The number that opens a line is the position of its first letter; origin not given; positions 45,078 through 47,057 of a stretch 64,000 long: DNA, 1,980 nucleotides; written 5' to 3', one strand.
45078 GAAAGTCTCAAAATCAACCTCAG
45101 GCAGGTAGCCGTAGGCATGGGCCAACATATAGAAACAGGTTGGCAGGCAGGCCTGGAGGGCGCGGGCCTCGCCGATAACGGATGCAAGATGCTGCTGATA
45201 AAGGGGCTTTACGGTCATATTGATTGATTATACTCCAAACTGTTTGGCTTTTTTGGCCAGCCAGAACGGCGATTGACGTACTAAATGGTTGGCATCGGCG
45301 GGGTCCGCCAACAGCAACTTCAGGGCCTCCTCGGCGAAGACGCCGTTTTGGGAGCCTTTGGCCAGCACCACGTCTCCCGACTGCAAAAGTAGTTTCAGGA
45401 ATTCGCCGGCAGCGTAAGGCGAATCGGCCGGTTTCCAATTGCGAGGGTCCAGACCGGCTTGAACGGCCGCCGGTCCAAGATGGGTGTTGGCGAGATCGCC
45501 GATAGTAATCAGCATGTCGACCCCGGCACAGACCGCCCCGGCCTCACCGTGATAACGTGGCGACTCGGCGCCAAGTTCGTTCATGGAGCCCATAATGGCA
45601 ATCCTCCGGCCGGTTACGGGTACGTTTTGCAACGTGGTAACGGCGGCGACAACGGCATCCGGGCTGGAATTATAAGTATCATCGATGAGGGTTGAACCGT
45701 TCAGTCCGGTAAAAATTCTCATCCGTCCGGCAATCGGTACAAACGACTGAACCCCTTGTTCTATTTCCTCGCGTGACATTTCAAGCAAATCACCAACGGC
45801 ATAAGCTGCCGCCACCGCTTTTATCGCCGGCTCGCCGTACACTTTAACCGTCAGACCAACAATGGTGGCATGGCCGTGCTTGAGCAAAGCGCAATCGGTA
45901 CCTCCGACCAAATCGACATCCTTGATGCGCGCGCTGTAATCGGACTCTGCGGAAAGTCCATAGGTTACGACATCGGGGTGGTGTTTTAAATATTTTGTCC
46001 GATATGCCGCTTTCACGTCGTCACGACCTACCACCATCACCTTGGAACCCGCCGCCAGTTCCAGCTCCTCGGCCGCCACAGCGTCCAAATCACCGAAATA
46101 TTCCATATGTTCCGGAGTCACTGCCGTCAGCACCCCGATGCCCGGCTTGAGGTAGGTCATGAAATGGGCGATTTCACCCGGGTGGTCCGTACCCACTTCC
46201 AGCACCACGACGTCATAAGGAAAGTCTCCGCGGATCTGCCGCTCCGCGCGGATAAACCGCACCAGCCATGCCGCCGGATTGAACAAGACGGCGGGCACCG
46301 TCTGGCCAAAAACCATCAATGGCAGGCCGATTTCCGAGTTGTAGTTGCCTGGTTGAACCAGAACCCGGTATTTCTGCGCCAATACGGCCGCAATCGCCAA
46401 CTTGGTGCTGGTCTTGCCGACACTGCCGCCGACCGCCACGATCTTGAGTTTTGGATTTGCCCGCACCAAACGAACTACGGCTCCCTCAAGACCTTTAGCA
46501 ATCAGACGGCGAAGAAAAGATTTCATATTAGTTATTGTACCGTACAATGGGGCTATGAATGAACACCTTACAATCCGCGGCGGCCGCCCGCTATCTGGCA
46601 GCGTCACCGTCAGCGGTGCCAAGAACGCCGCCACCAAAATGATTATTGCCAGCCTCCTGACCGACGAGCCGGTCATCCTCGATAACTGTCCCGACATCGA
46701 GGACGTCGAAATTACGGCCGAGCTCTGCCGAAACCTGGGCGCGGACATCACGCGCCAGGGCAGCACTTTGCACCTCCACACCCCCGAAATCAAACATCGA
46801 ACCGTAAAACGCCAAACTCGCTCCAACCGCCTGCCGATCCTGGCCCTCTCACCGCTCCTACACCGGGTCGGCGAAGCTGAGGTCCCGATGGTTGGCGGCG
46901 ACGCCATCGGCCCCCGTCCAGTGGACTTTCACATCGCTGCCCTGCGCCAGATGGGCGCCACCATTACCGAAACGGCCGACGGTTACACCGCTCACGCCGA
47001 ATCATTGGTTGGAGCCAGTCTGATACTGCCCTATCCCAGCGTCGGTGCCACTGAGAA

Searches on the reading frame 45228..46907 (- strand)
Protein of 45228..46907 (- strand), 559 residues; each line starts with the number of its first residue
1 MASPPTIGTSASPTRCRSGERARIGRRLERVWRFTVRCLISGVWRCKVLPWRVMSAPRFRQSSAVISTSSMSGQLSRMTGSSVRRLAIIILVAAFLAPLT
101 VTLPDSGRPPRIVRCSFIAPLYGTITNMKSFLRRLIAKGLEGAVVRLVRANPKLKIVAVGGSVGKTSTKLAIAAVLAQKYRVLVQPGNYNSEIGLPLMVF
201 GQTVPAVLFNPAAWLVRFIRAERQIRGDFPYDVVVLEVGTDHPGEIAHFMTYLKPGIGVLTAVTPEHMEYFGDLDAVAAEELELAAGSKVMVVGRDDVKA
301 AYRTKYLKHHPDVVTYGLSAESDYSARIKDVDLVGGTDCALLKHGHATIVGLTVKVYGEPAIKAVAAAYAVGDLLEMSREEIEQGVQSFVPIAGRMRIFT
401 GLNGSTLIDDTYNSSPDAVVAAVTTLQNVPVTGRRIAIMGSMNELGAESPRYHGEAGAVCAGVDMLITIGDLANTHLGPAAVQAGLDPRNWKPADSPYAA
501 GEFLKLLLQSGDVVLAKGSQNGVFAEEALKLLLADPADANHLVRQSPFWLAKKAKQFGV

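Call 48: search_protein_families(library=ncbifam, proteins=[window:45228-46907:-], max_evalue=0.001)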
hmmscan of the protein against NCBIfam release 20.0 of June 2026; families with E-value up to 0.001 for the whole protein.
window:45228-46907:- (559 aa): 18 families
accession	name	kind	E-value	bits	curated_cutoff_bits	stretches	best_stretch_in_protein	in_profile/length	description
TIGR01143.1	murF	subfamily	9.8e-65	219.1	288.6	2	232-520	127-407/418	UDP-N-acetylmuramoyl-tripeptide--D-alanyl-D-alanine ligase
NF008896.0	PRK11929.1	equivalog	1.2e-57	195.5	1023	2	231-521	656-946/965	bifunctional UDP-N-acetylmuramoyl-L-alanyl-D-glutamate--2,6-diaminopimelate ligase MurE/UDP-N-acetylmuramoyl-tripeptide--D-alanyl-D-alanine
NF010693.0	PRK14093.1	equivalog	1.6e-31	109.5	544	2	234-520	163-453/479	UDP-N-acetylmuramoylalanyl-D-glutamyl-2,6-diaminopimelate--D-alanyl-D-alanine ligase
NF008041.0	PRK10773.1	equivalog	3e-31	108.7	551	2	230-474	151-396/453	UDP-N-acetylmuramoyl-tripeptide--D-alanyl-D-alanine ligase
NF008897.0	PRK11930.1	equivalog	1.1e-29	103.1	804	2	233-471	161-399/822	bifunctional UDP-N-acetylmuramoyl-tripeptide:D-alanyl-D-alanine ligase/alanine racemase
TIGR01087.1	murD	equivalog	9.3e-19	67.8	211.95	1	252-428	169-340/441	UDP-N-acetylmuramoyl-L-alanine--D-glutamate ligase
NF001126.0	PRK00139.1-4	equivalog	5e-16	58.3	373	1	151-440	101-375/486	UDP-N-acetylmuramoyl-L-alanyl-D-glutamate--2,6-diaminopimelate ligase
TIGR01082.1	murC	equivalog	8.2e-16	58.1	335.1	1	248-436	161-348/449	UDP-N-acetylmuramate--L-alanine ligase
NF053645.1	pMurC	equivalog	3.8e-13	49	560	2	232-324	156-251/492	pseudomurein biosynthesis peptide ligase pMurC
TIGR01085.1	murE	subfamily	4.2e-11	42.4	257.3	1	257-441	180-366/472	UDP-N-acetylmuramyl-tripeptide synthetase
NF001124.0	PRK00139.1-2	equivalog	1e-10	41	476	1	140-441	96-385/500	UDP-N-acetylmuramoyl-L-alanyl-D-glutamate--2,6-diaminopimelate ligase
NF053646.1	pMurD1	equivalog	1e-09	37.6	610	1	231-461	165-376/465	pseudomurein biosynthesis peptide ligase pMurD1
NF001123.0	PRK00139.1-1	equivalog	6e-09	35.1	586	1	151-440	104-383/493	UDP-N-acetylmuramoyl-L-alanyl-D-glutamate--2,6-diaminopimelate ligase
NF033197.0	F430_CfbE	equivalog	1.2e-07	31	250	0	343-414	253-322/430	coenzyme F430 synthase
NF010628.0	PRK14022.1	equivalog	4.2e-07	29.1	536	1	255-445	201-379/483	UDP-N-acetylmuramoyl-L-alanyl-D-glutamate--L-lysine ligase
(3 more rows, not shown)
